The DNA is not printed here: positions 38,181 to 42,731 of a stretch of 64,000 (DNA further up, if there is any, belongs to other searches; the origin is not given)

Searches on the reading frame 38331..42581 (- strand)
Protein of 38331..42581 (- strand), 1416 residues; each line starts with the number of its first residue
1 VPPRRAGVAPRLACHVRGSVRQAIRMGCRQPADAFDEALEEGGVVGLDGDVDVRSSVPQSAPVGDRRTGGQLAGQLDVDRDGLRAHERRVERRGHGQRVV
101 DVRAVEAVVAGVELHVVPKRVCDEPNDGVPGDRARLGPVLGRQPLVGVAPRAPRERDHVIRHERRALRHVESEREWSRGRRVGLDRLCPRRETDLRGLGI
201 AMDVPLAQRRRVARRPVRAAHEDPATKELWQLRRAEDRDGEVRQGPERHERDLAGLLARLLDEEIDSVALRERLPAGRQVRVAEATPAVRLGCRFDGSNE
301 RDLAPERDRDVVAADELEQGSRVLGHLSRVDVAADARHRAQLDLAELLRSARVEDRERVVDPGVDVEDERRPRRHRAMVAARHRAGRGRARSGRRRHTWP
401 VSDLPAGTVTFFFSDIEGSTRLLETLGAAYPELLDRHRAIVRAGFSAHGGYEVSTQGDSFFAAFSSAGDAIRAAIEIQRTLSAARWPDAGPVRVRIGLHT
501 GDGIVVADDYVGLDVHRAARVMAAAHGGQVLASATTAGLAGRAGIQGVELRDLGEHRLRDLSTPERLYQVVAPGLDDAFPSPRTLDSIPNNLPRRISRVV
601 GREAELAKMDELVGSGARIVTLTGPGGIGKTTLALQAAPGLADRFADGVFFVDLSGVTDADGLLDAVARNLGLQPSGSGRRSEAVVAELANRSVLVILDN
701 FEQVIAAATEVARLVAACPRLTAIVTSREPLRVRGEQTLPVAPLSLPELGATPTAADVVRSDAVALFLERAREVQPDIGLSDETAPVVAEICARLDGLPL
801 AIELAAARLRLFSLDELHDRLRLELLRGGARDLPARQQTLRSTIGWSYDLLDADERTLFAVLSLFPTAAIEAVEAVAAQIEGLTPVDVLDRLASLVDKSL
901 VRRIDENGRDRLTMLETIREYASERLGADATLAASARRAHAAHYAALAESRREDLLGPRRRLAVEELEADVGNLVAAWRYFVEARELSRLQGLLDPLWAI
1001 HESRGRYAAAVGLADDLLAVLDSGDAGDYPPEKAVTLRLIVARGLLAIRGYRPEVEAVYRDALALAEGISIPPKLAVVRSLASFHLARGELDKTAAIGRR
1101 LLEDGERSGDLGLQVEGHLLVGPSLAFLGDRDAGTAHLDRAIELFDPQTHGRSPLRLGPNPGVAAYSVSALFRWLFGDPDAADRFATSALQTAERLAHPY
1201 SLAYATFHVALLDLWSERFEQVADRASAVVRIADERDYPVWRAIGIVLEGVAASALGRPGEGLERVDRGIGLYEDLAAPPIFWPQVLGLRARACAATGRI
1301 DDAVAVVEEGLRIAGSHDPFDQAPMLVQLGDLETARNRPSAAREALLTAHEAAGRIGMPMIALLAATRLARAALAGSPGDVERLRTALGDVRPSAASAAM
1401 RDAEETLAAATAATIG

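Call 53: search_protein_families(library=pfam, proteins=[window:38331-42581:-], max_evalue=0.0001)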
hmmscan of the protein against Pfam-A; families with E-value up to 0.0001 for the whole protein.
window:38331-42581:- (1416 aa): 5 families
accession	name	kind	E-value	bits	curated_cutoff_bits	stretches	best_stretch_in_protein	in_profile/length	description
PF00211.25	Guanylate_cyc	-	1.9e-11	44.3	21.9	1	406-541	6-156/183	Adenylate and Guanylate cyclase catalytic domain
PF13401.12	AAA_22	-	2.8e-08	34.6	27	1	615-706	3-98/130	AAA domain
PF00931.28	NB-ARC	-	8.5e-07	28.9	23.5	1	611-729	11-137/248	NB-ARC domain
PF13191.12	AAA_16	-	7.9e-06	26.9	32.6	1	598-702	1-104/167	AAA ATPase domain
PF25199.1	nSTAND_NTPase5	-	7.4e-05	23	34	0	610-728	34-133/145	Novel STAND NTPase 5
